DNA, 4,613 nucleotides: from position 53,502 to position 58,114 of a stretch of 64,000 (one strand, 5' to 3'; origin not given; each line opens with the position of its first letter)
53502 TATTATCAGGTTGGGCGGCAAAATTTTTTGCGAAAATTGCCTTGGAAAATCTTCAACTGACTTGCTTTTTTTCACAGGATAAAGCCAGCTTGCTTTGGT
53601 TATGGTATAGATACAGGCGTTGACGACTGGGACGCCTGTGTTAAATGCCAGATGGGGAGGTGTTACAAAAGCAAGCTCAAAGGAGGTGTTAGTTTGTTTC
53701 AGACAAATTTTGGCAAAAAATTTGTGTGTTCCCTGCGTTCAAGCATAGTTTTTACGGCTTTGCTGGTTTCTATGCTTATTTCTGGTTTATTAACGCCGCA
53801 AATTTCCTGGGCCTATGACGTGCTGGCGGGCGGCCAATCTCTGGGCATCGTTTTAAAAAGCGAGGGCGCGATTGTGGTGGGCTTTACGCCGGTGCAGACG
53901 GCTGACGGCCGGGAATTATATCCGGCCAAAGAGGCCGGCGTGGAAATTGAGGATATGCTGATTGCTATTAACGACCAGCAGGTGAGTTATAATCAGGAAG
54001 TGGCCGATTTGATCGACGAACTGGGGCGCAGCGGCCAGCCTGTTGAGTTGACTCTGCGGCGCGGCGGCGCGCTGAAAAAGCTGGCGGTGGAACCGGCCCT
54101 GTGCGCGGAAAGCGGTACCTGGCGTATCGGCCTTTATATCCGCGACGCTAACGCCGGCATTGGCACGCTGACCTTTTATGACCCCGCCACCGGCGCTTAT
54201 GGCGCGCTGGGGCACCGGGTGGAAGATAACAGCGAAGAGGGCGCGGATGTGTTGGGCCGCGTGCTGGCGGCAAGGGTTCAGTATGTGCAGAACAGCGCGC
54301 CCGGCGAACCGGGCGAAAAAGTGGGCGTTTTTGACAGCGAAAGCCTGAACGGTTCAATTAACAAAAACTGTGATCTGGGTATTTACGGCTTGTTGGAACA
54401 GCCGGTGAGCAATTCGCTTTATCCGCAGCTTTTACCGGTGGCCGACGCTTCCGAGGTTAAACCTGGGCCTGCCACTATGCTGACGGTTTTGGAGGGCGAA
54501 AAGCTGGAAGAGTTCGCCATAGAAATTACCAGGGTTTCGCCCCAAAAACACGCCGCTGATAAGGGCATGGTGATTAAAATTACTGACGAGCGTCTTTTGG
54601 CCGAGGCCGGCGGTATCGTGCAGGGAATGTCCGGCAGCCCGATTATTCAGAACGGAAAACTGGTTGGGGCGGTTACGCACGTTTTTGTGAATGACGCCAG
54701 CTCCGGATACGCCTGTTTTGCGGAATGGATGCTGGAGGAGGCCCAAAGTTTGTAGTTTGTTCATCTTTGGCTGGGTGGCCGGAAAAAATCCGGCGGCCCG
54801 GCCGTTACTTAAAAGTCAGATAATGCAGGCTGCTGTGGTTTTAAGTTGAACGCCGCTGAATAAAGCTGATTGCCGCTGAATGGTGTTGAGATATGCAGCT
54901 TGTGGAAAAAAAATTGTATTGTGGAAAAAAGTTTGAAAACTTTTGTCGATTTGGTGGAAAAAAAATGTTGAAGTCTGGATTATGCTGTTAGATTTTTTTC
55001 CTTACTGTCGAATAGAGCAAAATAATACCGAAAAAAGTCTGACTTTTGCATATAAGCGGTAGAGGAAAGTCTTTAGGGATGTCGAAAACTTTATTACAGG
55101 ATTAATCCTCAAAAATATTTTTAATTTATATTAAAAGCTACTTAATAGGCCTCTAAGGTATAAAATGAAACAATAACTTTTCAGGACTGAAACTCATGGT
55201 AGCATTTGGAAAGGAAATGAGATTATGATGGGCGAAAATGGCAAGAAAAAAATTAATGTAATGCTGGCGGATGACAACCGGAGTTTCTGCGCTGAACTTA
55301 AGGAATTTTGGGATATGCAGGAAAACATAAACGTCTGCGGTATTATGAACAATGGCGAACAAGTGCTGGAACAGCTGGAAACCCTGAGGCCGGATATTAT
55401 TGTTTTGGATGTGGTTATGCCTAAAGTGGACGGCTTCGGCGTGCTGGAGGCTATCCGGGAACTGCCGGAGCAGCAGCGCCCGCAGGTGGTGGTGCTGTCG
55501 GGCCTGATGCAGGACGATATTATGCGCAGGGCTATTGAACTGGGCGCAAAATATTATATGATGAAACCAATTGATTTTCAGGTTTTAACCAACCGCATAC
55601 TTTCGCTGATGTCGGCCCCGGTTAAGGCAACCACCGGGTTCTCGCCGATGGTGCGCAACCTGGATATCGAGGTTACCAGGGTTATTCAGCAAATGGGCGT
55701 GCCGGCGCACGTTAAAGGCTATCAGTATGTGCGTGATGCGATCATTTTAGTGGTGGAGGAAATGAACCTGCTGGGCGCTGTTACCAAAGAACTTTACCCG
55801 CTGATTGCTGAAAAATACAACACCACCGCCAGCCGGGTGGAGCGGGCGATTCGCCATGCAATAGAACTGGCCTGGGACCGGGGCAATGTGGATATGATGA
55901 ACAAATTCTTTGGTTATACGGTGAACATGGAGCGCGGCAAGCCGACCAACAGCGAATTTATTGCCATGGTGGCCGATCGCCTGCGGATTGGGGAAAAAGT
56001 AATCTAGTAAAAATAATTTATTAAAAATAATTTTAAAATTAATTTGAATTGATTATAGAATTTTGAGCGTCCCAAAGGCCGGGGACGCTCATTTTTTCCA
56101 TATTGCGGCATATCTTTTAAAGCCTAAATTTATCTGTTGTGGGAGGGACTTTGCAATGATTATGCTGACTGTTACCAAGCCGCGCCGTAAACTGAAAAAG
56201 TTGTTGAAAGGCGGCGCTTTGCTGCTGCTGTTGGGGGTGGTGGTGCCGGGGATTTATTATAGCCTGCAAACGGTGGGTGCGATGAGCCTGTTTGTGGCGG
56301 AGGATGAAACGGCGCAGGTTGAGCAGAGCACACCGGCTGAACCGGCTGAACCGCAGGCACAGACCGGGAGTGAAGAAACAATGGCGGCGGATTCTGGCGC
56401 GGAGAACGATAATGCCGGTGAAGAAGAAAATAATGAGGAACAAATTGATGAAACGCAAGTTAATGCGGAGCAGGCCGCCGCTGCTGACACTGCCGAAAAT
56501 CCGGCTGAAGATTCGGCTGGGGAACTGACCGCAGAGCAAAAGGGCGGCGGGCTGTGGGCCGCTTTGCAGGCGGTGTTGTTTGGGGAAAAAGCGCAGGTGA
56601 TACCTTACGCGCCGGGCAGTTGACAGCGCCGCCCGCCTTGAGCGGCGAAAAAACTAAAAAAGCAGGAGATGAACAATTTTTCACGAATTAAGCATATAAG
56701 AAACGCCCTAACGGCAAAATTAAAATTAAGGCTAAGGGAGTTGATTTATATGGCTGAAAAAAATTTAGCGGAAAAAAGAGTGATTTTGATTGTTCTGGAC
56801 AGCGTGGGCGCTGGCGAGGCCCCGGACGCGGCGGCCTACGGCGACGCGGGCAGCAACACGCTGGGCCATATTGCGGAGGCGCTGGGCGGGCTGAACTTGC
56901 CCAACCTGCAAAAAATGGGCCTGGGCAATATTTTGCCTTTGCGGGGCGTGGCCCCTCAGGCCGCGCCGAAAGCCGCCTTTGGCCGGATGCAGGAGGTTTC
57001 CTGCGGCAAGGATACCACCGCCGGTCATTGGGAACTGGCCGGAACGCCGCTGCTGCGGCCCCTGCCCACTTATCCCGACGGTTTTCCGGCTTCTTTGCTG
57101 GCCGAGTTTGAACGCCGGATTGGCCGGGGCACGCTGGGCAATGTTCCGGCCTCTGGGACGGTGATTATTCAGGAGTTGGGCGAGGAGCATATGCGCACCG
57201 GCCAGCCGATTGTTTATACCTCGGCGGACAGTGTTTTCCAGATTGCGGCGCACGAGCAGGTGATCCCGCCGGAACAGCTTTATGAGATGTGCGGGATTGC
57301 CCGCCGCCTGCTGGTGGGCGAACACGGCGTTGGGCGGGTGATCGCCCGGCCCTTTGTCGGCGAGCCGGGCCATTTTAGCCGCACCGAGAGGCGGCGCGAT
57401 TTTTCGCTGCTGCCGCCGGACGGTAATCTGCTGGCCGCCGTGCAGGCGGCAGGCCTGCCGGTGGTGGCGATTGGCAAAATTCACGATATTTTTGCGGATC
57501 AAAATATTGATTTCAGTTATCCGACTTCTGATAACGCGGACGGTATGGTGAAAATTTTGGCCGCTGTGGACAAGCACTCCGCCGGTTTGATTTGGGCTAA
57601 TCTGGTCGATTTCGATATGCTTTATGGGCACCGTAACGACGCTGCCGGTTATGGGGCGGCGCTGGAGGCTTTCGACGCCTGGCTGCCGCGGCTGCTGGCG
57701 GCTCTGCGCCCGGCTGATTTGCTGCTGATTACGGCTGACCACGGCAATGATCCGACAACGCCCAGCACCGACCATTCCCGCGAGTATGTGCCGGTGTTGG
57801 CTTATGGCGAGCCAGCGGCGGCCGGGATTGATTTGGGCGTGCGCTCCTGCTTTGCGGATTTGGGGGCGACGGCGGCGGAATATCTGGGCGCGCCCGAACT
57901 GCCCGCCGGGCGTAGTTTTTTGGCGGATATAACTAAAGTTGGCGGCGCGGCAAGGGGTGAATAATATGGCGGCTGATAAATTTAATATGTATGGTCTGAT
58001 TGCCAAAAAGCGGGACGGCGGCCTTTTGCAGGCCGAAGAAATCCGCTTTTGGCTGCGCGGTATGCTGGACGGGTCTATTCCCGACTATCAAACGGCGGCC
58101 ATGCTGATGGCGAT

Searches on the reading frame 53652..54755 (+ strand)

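Call 46: search_protein_families(library=pfam, proteins=[window:53652-54755:+], max_evalue=0.000001)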
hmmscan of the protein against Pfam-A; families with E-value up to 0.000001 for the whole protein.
window:53652-54755:+ (367 aa): 2 families
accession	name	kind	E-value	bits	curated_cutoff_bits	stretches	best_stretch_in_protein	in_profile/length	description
PF05580.18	Peptidase_S55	-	1.5e-74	251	25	1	156-361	2-210/210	SpoIVB peptidase S55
PF13180.12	PDZ_2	-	2e-07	31.6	27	0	90-146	23-78/80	PDZ domain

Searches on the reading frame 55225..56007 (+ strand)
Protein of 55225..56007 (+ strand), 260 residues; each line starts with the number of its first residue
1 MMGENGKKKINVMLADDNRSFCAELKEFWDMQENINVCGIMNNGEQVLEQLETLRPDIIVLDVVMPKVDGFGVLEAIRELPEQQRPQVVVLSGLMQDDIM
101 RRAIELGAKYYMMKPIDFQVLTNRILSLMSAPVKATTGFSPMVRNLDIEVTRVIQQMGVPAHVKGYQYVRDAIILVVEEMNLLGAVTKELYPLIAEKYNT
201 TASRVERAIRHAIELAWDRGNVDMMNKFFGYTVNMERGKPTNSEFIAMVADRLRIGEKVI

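Call 46: search_protein_families(library=pfam, proteins=[window:55225-56007:+], max_evalue=0.000001)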
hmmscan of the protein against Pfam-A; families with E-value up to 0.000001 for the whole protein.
window:55225-56007:+ (260 aa): 2 families
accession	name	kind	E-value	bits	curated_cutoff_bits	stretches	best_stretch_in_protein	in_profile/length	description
PF08769.17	Spo0A_C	-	1.1e-44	151.1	25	1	150-253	1-104/104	Sporulation initiation factor Spo0A C terminal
PF00072.30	Response_reg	-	2.1e-22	79.8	30.2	1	12-125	1-110/111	Response regulator receiver domain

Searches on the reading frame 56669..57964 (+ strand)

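Call 46: search_protein_families(library=pfam, proteins=[window:56669-57964:+], max_evalue=0.000001)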
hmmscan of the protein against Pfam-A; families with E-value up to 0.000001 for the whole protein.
window:56669-57964:+ (431 aa): 1 family
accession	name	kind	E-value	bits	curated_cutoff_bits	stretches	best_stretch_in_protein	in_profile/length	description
PF01676.23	Metalloenzyme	-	1.7e-37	129.8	24.3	1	36-408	1-250/252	Metalloenzyme superfamily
